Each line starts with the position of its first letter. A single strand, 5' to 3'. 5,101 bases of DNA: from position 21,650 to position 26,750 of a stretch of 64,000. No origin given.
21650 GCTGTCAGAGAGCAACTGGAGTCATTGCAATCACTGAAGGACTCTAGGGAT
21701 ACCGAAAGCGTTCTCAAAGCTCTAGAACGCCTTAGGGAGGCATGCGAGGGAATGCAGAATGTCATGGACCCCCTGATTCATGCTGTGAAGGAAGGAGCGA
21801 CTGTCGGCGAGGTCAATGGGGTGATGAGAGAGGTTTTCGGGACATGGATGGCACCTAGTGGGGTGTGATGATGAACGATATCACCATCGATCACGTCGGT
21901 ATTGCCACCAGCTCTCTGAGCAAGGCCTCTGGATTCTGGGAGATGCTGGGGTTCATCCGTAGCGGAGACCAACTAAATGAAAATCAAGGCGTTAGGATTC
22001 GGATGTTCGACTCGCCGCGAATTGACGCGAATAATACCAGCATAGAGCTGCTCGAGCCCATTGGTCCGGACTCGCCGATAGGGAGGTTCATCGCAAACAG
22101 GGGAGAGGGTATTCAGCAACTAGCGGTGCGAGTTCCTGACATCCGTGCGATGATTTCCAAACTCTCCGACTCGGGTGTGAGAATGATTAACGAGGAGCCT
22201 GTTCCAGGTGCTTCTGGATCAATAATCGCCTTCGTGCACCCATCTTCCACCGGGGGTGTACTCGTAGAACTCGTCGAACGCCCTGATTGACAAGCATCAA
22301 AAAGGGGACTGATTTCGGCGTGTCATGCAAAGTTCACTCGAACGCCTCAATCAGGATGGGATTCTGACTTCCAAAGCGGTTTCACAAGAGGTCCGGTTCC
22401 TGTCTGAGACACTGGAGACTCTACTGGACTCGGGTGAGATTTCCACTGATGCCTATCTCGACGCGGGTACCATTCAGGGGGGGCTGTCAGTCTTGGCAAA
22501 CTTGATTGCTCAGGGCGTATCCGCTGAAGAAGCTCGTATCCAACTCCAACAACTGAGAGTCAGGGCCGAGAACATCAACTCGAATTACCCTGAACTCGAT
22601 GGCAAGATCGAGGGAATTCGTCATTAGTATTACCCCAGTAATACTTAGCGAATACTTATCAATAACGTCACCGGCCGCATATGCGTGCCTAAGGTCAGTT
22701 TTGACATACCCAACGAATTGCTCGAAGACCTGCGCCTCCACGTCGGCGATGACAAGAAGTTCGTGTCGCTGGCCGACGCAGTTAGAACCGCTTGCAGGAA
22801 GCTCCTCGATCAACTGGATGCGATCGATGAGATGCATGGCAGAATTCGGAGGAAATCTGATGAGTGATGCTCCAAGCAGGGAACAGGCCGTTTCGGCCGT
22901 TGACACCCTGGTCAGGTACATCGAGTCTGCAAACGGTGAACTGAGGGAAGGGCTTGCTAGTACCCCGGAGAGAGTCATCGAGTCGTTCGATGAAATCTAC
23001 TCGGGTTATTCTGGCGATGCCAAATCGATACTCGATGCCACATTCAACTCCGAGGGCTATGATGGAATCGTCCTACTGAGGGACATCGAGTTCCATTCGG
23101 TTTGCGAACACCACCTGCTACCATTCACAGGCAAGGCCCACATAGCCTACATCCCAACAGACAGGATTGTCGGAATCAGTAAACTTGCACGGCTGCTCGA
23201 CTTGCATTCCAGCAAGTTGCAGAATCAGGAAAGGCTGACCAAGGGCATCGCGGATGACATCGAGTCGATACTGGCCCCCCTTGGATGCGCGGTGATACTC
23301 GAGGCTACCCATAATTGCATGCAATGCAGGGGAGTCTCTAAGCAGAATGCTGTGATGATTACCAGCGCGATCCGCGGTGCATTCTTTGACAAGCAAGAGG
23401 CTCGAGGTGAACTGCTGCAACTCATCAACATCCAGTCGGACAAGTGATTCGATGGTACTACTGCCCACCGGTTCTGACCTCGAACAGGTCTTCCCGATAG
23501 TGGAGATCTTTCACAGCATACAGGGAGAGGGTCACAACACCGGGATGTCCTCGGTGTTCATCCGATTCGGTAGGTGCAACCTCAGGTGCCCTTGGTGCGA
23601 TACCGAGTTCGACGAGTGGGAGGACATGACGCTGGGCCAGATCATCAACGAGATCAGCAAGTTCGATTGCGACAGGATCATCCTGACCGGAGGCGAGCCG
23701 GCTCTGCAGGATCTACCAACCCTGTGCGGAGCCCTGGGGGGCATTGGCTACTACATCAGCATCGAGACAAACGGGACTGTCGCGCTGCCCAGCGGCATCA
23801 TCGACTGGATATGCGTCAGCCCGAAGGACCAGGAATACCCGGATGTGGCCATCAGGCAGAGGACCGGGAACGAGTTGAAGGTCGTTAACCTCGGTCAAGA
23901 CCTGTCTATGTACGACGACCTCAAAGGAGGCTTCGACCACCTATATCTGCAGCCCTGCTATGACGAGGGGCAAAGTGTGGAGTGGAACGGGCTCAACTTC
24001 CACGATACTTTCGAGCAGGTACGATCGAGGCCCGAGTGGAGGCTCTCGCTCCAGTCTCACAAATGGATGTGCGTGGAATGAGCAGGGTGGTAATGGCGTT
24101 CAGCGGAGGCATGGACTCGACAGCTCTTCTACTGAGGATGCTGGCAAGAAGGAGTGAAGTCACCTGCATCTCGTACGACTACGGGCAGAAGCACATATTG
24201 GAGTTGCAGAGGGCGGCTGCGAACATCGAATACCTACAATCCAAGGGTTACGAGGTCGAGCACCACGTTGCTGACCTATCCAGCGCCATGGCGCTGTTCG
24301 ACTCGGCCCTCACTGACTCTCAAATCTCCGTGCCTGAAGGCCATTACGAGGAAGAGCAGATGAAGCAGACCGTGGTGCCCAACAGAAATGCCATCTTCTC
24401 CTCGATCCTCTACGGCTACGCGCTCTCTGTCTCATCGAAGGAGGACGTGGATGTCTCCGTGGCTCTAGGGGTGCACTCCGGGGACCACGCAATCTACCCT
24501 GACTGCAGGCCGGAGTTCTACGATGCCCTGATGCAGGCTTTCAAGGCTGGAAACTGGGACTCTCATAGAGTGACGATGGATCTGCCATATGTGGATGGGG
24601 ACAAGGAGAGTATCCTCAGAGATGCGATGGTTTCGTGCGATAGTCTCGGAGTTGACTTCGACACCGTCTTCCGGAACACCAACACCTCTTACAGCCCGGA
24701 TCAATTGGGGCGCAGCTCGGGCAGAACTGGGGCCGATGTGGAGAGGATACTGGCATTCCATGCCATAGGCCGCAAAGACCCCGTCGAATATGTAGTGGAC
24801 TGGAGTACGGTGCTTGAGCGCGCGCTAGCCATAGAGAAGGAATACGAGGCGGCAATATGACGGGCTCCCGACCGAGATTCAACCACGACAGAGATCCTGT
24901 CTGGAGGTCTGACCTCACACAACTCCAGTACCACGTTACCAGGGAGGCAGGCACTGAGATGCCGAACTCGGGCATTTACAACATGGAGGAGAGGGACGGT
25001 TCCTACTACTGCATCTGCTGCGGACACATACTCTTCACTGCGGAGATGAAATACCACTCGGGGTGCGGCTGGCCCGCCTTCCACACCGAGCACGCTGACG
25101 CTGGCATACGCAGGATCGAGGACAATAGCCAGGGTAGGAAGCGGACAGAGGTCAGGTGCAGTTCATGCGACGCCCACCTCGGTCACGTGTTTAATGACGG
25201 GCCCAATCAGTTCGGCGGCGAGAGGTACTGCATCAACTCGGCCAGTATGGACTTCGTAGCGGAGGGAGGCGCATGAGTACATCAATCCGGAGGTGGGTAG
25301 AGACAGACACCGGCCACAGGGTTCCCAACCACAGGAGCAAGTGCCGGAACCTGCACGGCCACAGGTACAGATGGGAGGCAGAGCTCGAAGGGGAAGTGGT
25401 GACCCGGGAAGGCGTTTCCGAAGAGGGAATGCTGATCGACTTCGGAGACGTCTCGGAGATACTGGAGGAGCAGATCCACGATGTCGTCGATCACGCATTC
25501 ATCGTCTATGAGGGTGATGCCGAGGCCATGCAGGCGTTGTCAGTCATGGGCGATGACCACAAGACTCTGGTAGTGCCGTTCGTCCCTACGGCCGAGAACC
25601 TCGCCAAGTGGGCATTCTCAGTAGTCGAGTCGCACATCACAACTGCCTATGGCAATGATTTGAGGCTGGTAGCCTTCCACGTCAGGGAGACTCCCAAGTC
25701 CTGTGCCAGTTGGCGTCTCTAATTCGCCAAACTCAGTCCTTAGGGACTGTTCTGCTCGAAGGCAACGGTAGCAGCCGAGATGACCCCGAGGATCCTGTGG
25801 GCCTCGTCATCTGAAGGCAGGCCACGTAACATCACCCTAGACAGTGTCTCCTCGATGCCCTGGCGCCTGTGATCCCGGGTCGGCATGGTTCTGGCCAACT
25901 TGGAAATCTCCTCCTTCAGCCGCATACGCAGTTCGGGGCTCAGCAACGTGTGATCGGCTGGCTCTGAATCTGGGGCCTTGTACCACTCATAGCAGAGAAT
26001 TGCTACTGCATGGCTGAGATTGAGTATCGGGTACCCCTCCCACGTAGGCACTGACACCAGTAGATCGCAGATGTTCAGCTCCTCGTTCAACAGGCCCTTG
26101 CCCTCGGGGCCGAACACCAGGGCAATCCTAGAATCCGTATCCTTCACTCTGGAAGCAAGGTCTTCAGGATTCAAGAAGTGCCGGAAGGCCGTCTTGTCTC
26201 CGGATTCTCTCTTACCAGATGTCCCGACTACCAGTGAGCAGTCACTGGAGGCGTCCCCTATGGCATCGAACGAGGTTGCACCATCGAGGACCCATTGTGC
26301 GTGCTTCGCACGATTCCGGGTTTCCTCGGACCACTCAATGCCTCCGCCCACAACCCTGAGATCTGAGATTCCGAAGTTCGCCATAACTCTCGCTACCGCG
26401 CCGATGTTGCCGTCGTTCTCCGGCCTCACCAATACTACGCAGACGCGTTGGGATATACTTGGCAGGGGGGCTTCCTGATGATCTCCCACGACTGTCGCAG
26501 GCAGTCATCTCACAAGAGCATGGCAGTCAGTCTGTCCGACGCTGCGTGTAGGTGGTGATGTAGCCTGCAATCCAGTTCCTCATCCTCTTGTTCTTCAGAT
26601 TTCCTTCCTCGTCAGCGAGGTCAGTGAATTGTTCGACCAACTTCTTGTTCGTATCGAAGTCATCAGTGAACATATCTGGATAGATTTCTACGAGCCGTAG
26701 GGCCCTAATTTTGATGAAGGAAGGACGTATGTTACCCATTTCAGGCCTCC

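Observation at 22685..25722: preQ0/archaeosine operon folE-queE-queC-msrB-queD with embedded msrB and an overlapping upstream RHH gene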

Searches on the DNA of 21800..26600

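Call 64: search_rna_families(source=window, start=21800, end=26600, threshold=evalue, max_evalue=1)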
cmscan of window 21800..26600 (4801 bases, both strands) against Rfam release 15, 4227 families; matches with E-value up to 1: 0.
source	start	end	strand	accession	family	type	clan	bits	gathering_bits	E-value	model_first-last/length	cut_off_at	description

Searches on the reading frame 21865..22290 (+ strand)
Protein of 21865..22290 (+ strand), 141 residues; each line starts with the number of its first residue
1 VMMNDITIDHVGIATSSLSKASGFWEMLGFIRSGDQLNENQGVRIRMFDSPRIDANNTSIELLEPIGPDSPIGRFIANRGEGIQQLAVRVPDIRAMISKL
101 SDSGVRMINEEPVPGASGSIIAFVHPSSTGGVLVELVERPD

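Call 5: search_protein_families(library=pfam, proteins=[window:21865-22290:+], max_evalue=0.01)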
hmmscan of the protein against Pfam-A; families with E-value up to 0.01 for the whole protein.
window:21865-22290:+ (141 aa): 3 families
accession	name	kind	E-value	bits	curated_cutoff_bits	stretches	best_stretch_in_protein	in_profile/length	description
PF13669.12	Glyoxalase_4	-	1e-17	64.9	27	1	9-123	1-109/109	Glyoxalase/Bleomycin resistance protein/Dioxygenase superfamily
PF00903.31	Glyoxalase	-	9.6e-09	36.1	20.6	1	7-136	1-121/121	Glyoxalase/Bleomycin resistance protein/Dioxygenase superfamily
PF13468.12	Glyoxalase_3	-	7.8e-05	23.2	25.1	1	8-109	1-104/176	Glyoxalase-like domain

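Call 6: search_protein_families(library=ncbifam, proteins=[window:21865-22290:+], max_evalue=0.01)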
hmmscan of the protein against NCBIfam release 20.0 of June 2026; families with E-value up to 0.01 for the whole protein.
window:21865-22290:+ (141 aa): 2 families
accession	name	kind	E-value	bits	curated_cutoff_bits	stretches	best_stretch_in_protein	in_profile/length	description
TIGR03081.1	metmalonyl_epim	equivalog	1.8e-33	115.9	114.95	1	8-138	2-129/129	methylmalonyl-CoA epimerase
TIGR01263.1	4HPPD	equivalog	0.00014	21.5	277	1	46-109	197-265/353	4-hydroxyphenylpyruvate dioxygenase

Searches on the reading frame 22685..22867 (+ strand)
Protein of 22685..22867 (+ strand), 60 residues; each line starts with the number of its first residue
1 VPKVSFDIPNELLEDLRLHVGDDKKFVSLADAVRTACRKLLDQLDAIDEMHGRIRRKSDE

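Call 5: search_protein_families(library=pfam, proteins=[window:22685-22867:+], max_evalue=0.01)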
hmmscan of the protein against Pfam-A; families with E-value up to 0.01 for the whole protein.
window:22685-22867:+ (60 aa): 0 families

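Call 6: search_protein_families(library=ncbifam, proteins=[window:22685-22867:+], max_evalue=0.01)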
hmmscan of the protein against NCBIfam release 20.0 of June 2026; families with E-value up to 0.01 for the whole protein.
window:22685-22867:+ (60 aa): 1 family
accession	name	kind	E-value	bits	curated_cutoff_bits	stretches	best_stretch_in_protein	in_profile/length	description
NF041551.1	YlcI_YnfO_N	subfamily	0.0038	17.2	30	1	8-39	9-37/42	YlcI/YnfO family protein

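Call 33: find_homologous_proteins(query=window:22685-22864:+, max_evalue=0.001)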
Query seq(60 aa) (60 aa): 1083 proteins with E <= 0.001 among 1083 candidates; the best 120 are listed.
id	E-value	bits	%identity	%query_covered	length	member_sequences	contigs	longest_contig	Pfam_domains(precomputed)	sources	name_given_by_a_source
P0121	3.8e-30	119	97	100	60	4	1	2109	-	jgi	-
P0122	3.9e-30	119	97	100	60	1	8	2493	-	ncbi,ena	-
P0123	5.4e-30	119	95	100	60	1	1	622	-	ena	-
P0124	5.4e-30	119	95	100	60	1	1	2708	-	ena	-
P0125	7.5e-30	118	95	100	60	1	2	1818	-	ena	-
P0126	9.7e-30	118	95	100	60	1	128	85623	-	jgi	jgi:Arc/MetJ-type ribon-helix-helix transcriptional regulator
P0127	1.3e-29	118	97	100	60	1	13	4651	-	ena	-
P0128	1.3e-29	118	97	98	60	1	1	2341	-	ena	-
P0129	1.3e-29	118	95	100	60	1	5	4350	-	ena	-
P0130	1.3e-29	118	95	100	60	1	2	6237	-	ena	-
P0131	1.4e-29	118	95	100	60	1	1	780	-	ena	-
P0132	1.5e-29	118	95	100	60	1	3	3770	-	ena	-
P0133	1.7e-29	117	95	100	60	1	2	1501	-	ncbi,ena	-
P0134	1.7e-29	117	95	100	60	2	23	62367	-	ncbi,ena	-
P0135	1.9e-29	117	93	100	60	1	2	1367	-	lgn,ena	-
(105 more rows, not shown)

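Call 36: search_solved_structures(query=A2, max_evalue=10, show_alignments=2)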
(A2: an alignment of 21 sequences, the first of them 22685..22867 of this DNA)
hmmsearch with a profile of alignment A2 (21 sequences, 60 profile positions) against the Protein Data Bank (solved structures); distinct sequences matched with E-value up to 10: 1.
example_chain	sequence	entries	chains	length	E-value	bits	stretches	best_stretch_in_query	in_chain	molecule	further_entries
9h2l_A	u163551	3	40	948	1.6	11.7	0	28-56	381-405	NB-ARC domain-containing protein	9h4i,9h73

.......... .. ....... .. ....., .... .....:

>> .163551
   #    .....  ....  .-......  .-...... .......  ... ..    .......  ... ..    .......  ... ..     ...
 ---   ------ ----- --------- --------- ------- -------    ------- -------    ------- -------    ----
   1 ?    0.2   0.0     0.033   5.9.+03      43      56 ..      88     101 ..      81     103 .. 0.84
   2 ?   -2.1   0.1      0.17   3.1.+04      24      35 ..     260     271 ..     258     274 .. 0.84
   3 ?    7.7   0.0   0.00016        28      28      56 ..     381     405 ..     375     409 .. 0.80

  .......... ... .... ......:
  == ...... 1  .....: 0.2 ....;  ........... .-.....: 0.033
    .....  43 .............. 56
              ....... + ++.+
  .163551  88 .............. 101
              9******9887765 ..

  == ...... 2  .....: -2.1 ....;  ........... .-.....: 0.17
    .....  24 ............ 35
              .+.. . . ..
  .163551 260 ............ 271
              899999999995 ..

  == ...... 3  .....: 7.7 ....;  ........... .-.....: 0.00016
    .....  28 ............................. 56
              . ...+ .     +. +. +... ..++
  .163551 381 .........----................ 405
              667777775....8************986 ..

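Call 42: predict_structure(alignment_id=A2)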
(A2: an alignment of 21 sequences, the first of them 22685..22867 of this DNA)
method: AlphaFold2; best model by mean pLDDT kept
length: 60 residues; sequences in the alignment: 21
mean_pLDDT: 79.0   pTM: 0.53
mean pLDDT of the five models: 79.0, 77.0, 76.5, 72.5, 69.2
residues with pLDDT >= 90: 4; 70-90: 42; 50-70: 12; < 50: 2
segments of 3 or more residues with pLDDT < 50: none
pLDDT, mean of each block of 10 residues (from residue 1): 64 86 88 88 85 63
secondary structure, 60 per line:
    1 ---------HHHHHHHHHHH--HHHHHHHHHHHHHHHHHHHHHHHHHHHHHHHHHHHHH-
elements in order: H10-20 H23-59

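Call 44: fold_search(model_id=the predicted structure, library=pdb)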
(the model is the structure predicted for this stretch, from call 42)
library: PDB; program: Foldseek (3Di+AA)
matches with E <= 10: 6; with E <= 0.001: 0
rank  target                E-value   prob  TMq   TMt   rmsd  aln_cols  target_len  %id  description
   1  6tdm_MODEL_1_A        5.5e+00  0.02  0.23  0.22   8.9        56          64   23  Bam_5920cDD 5919nDD docking domains (released 2020-08-12)
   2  2cp9_MODEL_1_A        9.1e+00  0.04  0.36  0.34   5.2        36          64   30  Solution structure of RSGI RUH-042, a UBA domain from human mitochondrial elongation factor Ts (released 2005-11-19)
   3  7vp4_I                9.1e+00  0.02  0.30  0.32   5.0        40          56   22  Structure of a transcription factor and DNA complex (released 2022-10-19)
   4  7vp7_A                9.1e+00  0.02  0.31  0.32   4.9        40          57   22  Structure of a transcription factor and DNA complex (released 2022-10-19)
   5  6ssl_B                9.9e+00  0.02  0.28  0.11   4.1        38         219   13  Human endogenous retrovirus (HML2) mature capsid assembly, D6 capsule (released 2020-01-01)
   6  5zkt_A                9.9e+00  0.02  0.30  0.32   7.7        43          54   23  Crystal structure of TCP domain of PCF6 in Oryza sativa (released 2019-03-27)

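Call 45: search_protein_families(library=pfam, alignment_id=A2, max_evalue=10)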
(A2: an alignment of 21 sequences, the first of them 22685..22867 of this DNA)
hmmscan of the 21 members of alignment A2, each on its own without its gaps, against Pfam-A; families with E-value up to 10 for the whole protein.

A. member 1, window:22685-22867:+ (60 aa): 1 family
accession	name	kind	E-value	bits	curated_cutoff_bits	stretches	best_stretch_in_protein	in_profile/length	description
PF15855.10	DUF4726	-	0.071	13.8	27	1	23-58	28-63/101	Domain of unknown function (DUF4726)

B. families by the number of members that match (of 21 scanned): 5 families
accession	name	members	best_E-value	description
PF15855.10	DUF4726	7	0.025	Domain of unknown function (DUF4726)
PF10965.13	DUF2767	3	0.035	Protein of unknown function (DUF2767)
PF02503.22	PP_kinase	2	0.089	Polyphosphate kinase middle domain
PF08700.17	VPS51_Exo84_N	1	0.064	Vps51/EXO84/COG1 N-terminal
PF06840.17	PDC10_C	1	0.14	Programmed cell death protein 10, C-terminal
